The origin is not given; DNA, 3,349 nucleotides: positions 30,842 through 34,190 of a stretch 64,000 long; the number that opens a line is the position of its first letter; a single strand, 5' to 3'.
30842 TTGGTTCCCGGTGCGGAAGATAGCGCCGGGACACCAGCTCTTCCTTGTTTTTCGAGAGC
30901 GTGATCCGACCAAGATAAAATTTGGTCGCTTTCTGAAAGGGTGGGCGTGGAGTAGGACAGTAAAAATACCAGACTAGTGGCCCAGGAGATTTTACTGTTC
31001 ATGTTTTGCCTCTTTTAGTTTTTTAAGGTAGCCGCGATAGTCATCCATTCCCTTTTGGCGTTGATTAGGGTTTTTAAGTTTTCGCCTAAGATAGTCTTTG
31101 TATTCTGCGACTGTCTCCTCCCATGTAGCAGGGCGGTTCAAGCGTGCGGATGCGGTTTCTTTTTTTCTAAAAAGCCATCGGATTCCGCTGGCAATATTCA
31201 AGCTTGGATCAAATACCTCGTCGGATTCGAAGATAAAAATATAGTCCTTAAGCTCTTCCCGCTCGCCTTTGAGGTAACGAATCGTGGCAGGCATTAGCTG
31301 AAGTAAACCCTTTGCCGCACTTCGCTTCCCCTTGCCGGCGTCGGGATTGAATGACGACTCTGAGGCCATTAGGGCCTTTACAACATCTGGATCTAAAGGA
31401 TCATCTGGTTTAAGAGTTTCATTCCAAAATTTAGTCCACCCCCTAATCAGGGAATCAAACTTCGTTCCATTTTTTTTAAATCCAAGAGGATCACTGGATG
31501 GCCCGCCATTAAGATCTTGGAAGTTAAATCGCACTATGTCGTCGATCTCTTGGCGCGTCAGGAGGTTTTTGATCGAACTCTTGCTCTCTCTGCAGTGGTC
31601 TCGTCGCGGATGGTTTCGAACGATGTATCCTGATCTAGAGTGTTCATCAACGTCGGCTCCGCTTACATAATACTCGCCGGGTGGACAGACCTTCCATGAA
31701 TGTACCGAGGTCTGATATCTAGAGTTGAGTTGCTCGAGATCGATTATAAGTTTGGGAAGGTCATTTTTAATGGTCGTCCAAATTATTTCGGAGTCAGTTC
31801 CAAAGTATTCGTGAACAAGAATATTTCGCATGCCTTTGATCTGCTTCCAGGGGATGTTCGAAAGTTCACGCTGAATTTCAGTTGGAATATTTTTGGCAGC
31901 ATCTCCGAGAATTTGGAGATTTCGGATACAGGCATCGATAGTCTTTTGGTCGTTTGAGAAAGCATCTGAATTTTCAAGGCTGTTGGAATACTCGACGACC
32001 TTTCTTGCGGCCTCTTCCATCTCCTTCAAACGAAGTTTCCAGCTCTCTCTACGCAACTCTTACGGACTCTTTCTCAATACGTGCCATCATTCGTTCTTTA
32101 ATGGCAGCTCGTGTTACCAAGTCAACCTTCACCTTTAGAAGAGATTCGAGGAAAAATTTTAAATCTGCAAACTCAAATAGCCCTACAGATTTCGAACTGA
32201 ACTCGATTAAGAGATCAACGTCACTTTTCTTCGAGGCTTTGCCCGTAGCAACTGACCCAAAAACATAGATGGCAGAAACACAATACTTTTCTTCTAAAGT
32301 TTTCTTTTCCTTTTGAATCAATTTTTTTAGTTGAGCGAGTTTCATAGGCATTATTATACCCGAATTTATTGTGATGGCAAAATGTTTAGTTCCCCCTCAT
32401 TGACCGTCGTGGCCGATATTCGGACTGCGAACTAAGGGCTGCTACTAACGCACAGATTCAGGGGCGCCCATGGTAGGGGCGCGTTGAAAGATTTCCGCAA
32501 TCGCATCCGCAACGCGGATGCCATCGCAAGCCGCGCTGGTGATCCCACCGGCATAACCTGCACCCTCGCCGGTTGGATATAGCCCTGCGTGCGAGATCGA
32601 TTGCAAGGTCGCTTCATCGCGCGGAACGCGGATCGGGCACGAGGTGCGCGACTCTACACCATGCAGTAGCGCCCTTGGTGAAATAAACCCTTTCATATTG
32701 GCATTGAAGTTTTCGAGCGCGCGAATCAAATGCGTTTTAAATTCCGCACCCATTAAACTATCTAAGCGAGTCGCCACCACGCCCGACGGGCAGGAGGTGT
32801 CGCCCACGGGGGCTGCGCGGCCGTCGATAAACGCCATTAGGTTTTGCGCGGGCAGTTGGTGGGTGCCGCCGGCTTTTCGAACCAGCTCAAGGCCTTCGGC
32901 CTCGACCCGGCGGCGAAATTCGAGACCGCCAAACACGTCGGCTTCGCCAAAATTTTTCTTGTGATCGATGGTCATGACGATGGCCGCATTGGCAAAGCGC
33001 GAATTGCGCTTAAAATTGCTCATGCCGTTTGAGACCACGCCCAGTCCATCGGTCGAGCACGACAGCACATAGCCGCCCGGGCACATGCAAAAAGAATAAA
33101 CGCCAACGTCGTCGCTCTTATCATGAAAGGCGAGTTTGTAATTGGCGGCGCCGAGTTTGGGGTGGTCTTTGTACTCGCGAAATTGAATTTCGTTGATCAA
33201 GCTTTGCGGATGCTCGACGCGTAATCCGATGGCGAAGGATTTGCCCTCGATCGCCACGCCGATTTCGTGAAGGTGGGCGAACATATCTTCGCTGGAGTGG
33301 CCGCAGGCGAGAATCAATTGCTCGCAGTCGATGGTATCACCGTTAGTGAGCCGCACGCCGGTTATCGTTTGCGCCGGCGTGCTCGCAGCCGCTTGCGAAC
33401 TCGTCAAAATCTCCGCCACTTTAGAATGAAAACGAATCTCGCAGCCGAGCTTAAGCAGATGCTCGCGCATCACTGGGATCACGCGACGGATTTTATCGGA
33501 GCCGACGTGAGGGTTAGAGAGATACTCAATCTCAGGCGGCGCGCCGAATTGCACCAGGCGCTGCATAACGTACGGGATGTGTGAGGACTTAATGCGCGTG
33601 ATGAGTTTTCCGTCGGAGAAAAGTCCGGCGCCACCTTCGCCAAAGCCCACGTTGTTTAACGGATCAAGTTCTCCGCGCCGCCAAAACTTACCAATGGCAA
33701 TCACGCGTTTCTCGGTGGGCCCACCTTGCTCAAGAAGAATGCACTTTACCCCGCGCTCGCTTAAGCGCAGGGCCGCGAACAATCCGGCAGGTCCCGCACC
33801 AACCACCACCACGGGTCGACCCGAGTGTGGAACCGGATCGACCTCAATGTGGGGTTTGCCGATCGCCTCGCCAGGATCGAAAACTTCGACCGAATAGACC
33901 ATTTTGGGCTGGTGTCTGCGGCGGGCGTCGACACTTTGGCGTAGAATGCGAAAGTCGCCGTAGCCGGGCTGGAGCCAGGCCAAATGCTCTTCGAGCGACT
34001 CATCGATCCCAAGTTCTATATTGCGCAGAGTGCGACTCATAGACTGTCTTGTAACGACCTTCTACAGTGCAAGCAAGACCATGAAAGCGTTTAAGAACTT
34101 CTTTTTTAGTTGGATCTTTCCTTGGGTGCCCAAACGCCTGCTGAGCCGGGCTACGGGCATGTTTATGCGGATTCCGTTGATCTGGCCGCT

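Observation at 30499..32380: MNT antitoxin + HepT (HEPN RNase) toxin fused to a lytic-transglycosylase module + overlapping secreted protein: an unusual three-gene cassette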

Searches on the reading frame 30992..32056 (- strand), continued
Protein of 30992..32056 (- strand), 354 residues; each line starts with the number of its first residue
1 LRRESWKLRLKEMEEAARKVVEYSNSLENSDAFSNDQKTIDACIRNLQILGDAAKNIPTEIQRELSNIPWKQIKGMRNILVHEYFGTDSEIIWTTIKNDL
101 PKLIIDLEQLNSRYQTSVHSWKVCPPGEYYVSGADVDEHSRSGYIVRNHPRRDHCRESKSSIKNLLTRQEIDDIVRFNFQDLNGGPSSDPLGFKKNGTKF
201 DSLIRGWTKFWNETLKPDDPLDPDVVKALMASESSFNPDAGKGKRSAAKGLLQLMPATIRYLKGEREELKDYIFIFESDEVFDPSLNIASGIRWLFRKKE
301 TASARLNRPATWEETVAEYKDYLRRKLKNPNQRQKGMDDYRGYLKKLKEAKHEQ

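Call 72: find_encoding_contigs(protein=P0034, flank=4000, max_places=2)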
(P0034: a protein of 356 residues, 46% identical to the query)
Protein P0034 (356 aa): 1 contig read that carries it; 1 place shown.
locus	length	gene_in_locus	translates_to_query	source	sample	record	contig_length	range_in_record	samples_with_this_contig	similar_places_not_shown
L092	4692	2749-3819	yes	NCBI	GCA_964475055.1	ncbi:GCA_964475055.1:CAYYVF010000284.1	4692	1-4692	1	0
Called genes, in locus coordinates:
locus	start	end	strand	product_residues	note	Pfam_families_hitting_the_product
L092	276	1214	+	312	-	PF02661:Fic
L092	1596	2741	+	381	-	PF13173:AAA_14, PF13635:DUF4143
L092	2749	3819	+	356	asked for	PF01934:HepT-like (weak), PF01464:SLT (faint)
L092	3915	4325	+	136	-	-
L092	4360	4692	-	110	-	?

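Call 89: search_protein_families(library=pfam, proteins=[L018:2386-2760:+, P0094, P0064, P0105, P0082, P0085, P0092, P0120, P0106, P0044], max_evalue=0.05)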
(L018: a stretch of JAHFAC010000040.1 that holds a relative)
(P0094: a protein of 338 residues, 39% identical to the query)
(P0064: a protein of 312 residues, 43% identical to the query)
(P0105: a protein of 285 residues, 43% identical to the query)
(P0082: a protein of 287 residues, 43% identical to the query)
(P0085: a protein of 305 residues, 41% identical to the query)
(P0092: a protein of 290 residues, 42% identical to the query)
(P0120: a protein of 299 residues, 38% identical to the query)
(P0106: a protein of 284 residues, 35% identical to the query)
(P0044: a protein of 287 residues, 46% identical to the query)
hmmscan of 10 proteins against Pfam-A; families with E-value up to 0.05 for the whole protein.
L018:2386-2760:+ (125 aa): 0 families

P0094 (338 aa): 1 family
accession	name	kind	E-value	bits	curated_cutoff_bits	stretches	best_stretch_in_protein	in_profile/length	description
PF01464.25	SLT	-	2e-08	34.2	21.3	1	205-309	12-99/117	Transglycosylase SLT domain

P0064 (312 aa): 3 families
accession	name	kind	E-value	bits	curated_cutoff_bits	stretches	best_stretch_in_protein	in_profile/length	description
PF01464.25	SLT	-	1.6e-07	31.3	21.3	1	181-285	11-96/117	Transglycosylase SLT domain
PF14213.11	DUF4325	-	0.0044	17.1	23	1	32-62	14-44/64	STAS-like domain of unknown function (DUF4325)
PF21000.2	RMI1_N_N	-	0.0061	17.6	23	1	44-84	6-38/49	RMI1, N-terminal helical domain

P0105 (285 aa): 2 families
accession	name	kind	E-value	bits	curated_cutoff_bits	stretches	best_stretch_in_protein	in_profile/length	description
PF01464.25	SLT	-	2.8e-09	37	21.3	1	154-238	12-84/117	Transglycosylase SLT domain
PF18013.6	Phage_lysozyme2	-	0.017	15.7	28.2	1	161-199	25-63/140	Phage tail lysozyme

P0082 (287 aa): 2 families
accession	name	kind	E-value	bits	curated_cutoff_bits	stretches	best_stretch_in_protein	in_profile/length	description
PF01464.25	SLT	-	1.4e-10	41.2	21.3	1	160-262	9-94/117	Transglycosylase SLT domain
PF18013.6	Phage_lysozyme2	-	0.033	14.8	28.2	0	172-206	27-61/140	Phage tail lysozyme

P0085 (305 aa): 1 family
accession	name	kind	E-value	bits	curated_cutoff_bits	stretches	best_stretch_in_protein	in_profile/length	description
PF01464.25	SLT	-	1.8e-09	37.6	21.3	1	168-281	10-103/117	Transglycosylase SLT domain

P0092 (290 aa): 1 family
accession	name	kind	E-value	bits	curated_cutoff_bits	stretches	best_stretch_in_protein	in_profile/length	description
PF01464.25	SLT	-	5.9e-09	36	21.3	1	166-270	12-99/117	Transglycosylase SLT domain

P0120 (299 aa): 1 family
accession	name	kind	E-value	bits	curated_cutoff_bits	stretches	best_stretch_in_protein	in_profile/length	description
PF01464.25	SLT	-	3.2e-08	33.6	21.3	1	143-244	12-95/117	Transglycosylase SLT domain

P0106 (284 aa): 1 family
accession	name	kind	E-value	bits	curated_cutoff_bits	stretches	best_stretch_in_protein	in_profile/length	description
PF01464.25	SLT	-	3.9e-08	33.3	21.3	1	140-232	10-84/117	Transglycosylase SLT domain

P0044 (287 aa): 1 family
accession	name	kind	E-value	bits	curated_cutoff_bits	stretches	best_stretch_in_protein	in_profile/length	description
PF01464.25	SLT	-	1.6e-12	47.4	21.3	1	159-237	12-78/117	Transglycosylase SLT domain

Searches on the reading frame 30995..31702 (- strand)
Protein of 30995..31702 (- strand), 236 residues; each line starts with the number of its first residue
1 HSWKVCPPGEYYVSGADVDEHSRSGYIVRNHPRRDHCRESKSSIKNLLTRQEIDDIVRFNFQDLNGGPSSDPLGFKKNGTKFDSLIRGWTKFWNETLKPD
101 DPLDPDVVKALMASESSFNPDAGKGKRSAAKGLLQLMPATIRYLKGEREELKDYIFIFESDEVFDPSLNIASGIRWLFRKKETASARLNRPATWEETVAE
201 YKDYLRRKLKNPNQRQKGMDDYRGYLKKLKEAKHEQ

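Call 45: search_dna_similar(query=window:30995-31702:-, collection=plasmids, mode=protein, max_rows=20)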
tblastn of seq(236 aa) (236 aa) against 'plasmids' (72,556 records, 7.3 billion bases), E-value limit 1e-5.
No match.

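Call 46: search_dna_similar(query=window:30995-31702:-, collection=phages, mode=protein, max_rows=20)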
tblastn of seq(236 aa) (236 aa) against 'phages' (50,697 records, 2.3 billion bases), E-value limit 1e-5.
No match.

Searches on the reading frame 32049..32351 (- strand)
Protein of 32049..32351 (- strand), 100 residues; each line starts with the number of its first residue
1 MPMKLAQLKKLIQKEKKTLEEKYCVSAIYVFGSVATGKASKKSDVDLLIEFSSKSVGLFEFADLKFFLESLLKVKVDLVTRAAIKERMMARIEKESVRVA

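Call 3: search_protein_families(library=pfam, proteins=[window:32049-32351:-], max_evalue=0.1)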
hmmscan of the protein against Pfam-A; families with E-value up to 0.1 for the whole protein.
window:32049-32351:- (100 aa): 6 families
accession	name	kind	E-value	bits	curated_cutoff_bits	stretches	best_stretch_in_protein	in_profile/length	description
PF01909.29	NTP_transf_2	-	3.9e-17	62.9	21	1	16-97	5-90/93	Nucleotidyltransferase domain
PF18765.7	Polbeta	-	2.7e-13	50.3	26.9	1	14-97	2-85/93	Polymerase beta, Nucleotidyltransferase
PF22600.2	MTPAP-like_central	-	1.1e-06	29.2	27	1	9-65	23-77/139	Poly(A) RNA polymerase, mitochondrial-like, central palm domain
PF12633.13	Adenyl_cycl_N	-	0.00014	22.3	27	1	9-50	75-117/199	Adenylate cyclase NT domain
PF19088.6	TUTase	-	0.019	15.1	25.8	1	7-54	42-89/138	TUTase nucleotidyltransferase domain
PF20697.3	NTase-conflict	-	0.045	13.6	24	1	11-56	1-50/259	Pol beta superfamily nucleotidyltransferase in conflict systems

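Call 4: search_protein_families(library=ncbifam, proteins=[window:32049-32351:-], max_evalue=0.1)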
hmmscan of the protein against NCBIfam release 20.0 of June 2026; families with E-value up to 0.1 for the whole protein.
window:32049-32351:- (100 aa): 9 families
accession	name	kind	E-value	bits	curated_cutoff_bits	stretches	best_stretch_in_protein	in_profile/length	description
NF047752.1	MntA_antitoxin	equivalog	8.9e-13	48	60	1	20-97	2-78/106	type VII toxin-antitoxin system MntA family adenylyltransferase antitoxin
NF012212.1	ANT_9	subfamily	0.0024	17.2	340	1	8-50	6-46/249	aminoglycoside nucleotidyltransferase ANT(9)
NF006981.0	PRK09450.2-1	equivalog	0.0029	16.2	802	1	10-57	97-145/638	class I adenylate cyclase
NF010309.0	PRK13746.1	subfamily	0.0089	15.4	193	1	7-54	12-57/263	aminoglycoside adenylyltransferase family protein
NF033220.1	ANT_3pp_II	equivalog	0.015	14.7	400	1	6-52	5-49/258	ANT(3'')-II family aminoglycoside nucleotidyltransferase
NF040958.1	linco_LnuH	exception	0.017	14.6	540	1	10-54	5-49/256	lincosamide nucleotidyltransferase Lnu(H)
NF006978.0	PRK09450.1-2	equivalog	0.018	13.3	1035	1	10-52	80-122/841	class I adenylate cyclase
NF051895.1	anti_phage_HalB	equivalog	0.046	13.3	190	1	28-49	2-23/211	anti-phage Hailong system nucleotidyltransferase HalB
NF012157.0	ANT_3pp_I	equivalog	0.049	12.9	375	1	15-54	14-51/256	AadA family aminoglycoside 3''-O-nucleotidyltransferase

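Call 5: search_protein_families(library=padloc, proteins=[window:32049-32351:-], max_evalue=0.1)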
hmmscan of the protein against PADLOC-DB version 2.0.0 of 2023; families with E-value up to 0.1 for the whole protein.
window:32049-32351:- (100 aa): 13 families
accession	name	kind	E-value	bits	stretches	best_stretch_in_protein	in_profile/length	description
PDLC04906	PDC-S09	-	5.2e-28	95.3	1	4-97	3-96/98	-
PDLC04904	PDC-S09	-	7.2e-25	85.2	1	5-98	5-97/104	-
PDLC04902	PDC-S09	-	2.7e-23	80.1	1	12-98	8-94/97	-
PDLC04905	PDC-S09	-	7.3e-19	66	1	12-97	8-96/101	-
PDLC04903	PDC-S09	-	4.3e-08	31.4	1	5-72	4-73/108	-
PDLC04368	PDC-M05A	-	2.4e-06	25.5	1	12-49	96-131/201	-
PDLC04907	PDC-S09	-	3.3e-06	25.2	1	9-54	11-56/114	-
PDLC04369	PDC-M05A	-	6.1e-06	24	1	10-49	90-127/201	-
PDLC04901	PDC-S09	-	0.002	16.8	1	24-79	20-74/126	-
PDLC03577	REase_II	-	0.0023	15.6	1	4-78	136-207/224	Type II restriction enzyme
PDLC03138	Specificity_I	-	0.0074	13.3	1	22-94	18-91/485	Type I specificity subunit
PDLC00803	Cyclase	-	0.012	13.3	1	7-56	24-76/253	oligonucleotide-cyclase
PDLC04372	PDC-M05A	-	0.015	13.6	1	10-60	63-109/167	-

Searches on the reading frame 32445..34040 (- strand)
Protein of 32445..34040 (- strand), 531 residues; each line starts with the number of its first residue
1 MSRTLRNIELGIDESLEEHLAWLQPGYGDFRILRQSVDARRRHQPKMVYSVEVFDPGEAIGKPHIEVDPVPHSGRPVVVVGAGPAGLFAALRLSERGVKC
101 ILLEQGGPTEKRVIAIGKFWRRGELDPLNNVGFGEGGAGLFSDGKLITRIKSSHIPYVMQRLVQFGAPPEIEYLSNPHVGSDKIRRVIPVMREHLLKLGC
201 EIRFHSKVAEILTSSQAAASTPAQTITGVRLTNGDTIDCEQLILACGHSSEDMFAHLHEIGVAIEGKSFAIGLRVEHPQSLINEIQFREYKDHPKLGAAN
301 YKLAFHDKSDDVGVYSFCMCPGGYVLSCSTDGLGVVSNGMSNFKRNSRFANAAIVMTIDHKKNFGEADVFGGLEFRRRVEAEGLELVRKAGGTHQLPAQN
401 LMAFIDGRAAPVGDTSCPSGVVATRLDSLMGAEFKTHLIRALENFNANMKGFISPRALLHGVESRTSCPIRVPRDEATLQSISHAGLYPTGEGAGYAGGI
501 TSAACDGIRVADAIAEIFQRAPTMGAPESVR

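Call 3: search_protein_families(library=pfam, proteins=[window:32445-34040:-], max_evalue=0.1)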
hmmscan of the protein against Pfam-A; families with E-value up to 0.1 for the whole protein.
window:32445-34040:- (531 aa): 15 families
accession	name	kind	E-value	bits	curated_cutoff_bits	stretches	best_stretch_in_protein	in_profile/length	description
PF21688.3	FAD-depend_C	-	2.7e-58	197.9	27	1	268-466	1-197/197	FAD-dependent protein, C-terminal domain-like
PF01266.30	DAO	-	6e-11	42.9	27.9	2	77-109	2-35/353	FAD dependent oxidoreductase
PF03486.20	HI0933_like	-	7.4e-10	39.1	50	1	77-250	3-166/244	HI0933-like protein Rossmann domain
PF01494.25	FAD_binding_3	-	1.2e-09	38.4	22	1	76-250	3-161/349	FAD binding domain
PF07992.20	Pyr_redox_2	-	1.7e-09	38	26.1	2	77-107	3-33/291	Pyridine nucleotide-disulphide oxidoreductase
PF00890.30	FAD_binding_2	-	8.3e-09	35.6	20.4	1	77-109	2-34/414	FAD binding domain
PF13450.12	NAD_binding_8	-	4.6e-06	27.3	21.9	1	79-106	1-28/68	NAD(P)-binding Rossmann-like domain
PF01134.28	GIDA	-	5.5e-06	26.1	22.1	1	77-105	2-30/391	Glucose inhibited division protein A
PF01946.23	Thi4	-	0.00085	19.1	26.2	1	77-105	20-49/235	Thi4 family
PF12831.13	FAD_oxidored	-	0.0017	18.2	27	1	77-106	2-31/416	FAD dependent oxidoreductase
PF13454.12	NAD_binding_9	-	0.0027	18.1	21.8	0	216-248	122-154/155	FAD-NAD(P)-binding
PF13738.12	Pyr_redox_3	-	0.003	17.3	30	1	78-107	1-31/305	Pyridine nucleotide-disulphide oxidoreductase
PF01593.30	Amino_oxidase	-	0.008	15.9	19.8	0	197-247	214-255/443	Flavin containing amine oxidoreductase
PF05834.18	Lycopene_cycl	-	0.009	15.6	23.4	1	77-106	2-33/380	Lycopene cyclase protein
PF00070.33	Pyr_redox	-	0.014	16.3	22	0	77-104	2-29/82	Pyridine nucleotide-disulphide oxidoreductase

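Call 79: find_homologous_proteins(query=window:32445-34040:-, max_evalue=1e-50)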
Query window:32445-34040:- (531 aa): 8000 proteins with E <= 1e-50 among 8000 candidates; the best 120 are listed.
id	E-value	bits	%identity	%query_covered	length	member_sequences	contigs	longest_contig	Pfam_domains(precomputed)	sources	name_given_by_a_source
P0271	0.0e+0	1212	100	100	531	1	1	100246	PF01266.31,PF28550.1,PF13450.13,PF00890.31,PF07992.21,PF21688.4,PF03486.21,PF01134.29,PF01494.26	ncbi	-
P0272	0.0e+0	1041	88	97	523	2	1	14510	PF01266.31,PF28550.1,PF13450.13,PF00890.31,PF07992.21,PF21688.4,PF03486.21,PF01134.29,PF01494.26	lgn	-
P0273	0.0e+0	1019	85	98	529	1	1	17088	PF01266.31,PF28550.1,PF01593.31,PF00890.31,PF07992.21,PF21688.4,PF03486.21,PF01494.26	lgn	-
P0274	4.0e-295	998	84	98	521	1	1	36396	PF01266.31,PF28550.1,PF01593.31,PF00890.31,PF07992.21,PF21688.4,PF03486.21,PF01134.29,PF01494.26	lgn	-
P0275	1.4e-286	969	82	97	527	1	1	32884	PF01266.31,PF28550.1,PF01593.31,PF13450.13,PF00890.31,PF07992.21,PF21688.4,PF03486.21,PF01134.29,PF01494.26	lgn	-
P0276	7.8e-272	921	78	97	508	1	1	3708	PF01266.31,PF28550.1,PF13450.13,PF00890.31,PF07992.21,PF21688.4,PF03486.21,PF01494.26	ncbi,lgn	-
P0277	7.4e-269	911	77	97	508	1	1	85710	PF01266.31,PF28550.1,PF01593.31,PF13450.13,PF00890.31,PF07992.21,PF21688.4,PF03486.21,PF01134.29,PF01494.26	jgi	-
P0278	3.4e-268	909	77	97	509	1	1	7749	PF01266.31,PF28550.1,PF13450.13,PF00890.31,PF07992.21,PF21688.4,PF03486.21,PF01134.29,PF01494.26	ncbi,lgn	-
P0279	3.6e-268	909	77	97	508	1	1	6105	PF01266.31,PF28550.1,PF01593.31,PF13450.13,PF00890.31,PF07992.21,PF21688.4,PF13738.13,PF03486.21,PF01134.29,PF01494.26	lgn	-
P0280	5.7e-267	905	77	97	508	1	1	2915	PF01266.31,PF28550.1,PF00890.31,PF07992.21,PF21688.4,PF03486.21,PF01134.29,PF01494.26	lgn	-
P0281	1.1e-265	900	76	97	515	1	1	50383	PF01266.31,PF28550.1,PF00890.31,PF07992.21,PF21688.4,PF03486.21,PF01134.29,PF01494.26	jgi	jgi:uncharacterized FAD-dependent dehydrogenase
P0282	2.8e-265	899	76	97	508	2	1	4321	PF01266.31,PF28550.1,PF01593.31,PF00890.31,PF07992.21,PF21688.4,PF03486.21,PF01134.29,PF01494.26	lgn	-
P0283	8.8e-264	894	75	97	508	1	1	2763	PF01266.31,PF28550.1,PF01593.31,PF00890.31,PF07992.21,PF21688.4,PF03486.21,PF01134.29,PF01494.26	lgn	-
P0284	1.1e-257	874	74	97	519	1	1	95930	PF01266.31,PF28550.1,PF01593.31,PF00890.31,PF07992.21,PF21688.4,PF03486.21,PF01494.26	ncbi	-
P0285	7.0e-257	871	74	97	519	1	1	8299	PF01266.31,PF28550.1,PF01593.31,PF13450.13,PF00890.31,PF07992.21,PF21688.4,PF13738.13,PF03486.21,PF01134.29,PF01494.26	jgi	jgi:uncharacterized FAD-dependent dehydrogenase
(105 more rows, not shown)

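Call 80: find_encoding_contigs(protein=P0272, flank=5000, max_places=2)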
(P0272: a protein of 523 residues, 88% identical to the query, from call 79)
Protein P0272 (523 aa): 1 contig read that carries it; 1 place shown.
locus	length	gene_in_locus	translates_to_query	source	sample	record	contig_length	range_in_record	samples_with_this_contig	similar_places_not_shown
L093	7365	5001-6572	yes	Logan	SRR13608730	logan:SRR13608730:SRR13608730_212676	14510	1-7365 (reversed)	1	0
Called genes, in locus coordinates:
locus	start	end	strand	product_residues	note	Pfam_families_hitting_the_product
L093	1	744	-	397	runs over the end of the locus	-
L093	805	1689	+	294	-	-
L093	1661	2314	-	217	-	PF00485:PRK, PF13238:AAA_18 (weak)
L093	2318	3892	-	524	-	PF00009:GTP_EFTU, PF01926:MMR_HSR1 (faint), PF22042:EF-G_D2, PF03144:GTP_EFTU_D2, PF16658:RF3_C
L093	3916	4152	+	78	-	PF13370:Fer4_13, PF13459:Fer4_15 (weak)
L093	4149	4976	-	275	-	PF02666:PS_Dcarbxylase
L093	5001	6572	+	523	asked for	PF28550:DUF8436 (weak), PF13450:NAD_binding_8 (faint), PF00890:FAD_binding_2 (weak), PF01134:GIDA (faint), PF01266:DAO (faint), PF01494:FAD_binding_3, PF03486:HI0933_like, PF21688:FAD-depend_C, +1 more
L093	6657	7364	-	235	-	?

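Call 81: find_encoding_contigs(protein=P0274, flank=5000, max_places=2)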
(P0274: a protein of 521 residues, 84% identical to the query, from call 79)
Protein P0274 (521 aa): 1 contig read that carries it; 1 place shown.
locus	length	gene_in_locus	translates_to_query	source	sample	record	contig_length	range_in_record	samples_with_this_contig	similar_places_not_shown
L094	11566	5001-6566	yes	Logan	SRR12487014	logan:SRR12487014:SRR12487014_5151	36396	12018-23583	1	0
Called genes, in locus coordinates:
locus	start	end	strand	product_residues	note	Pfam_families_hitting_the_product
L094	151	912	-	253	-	-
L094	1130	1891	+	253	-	PF03372:Exo_endo_phos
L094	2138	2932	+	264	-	-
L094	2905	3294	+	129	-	-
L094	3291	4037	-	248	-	PF02666:PS_Dcarbxylase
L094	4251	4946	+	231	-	PF07603:Lcl_C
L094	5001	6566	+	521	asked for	PF28550:DUF8436 (weak), PF00890:FAD_binding_2 (faint), PF01134:GIDA (faint), PF01266:DAO (faint), PF01494:FAD_binding_3, PF03486:HI0933_like, PF07992:Pyr_redox_2 (faint), PF21688:FAD-depend_C, +1 more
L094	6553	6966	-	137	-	-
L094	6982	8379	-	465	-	PF04079:SMC_ScpB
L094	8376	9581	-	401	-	PF02616:SMC_ScpA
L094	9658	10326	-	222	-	PF02163:Peptidase_M50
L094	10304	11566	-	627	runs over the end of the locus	PF12969:DUF3857, PF01841:Transglut_core (faint)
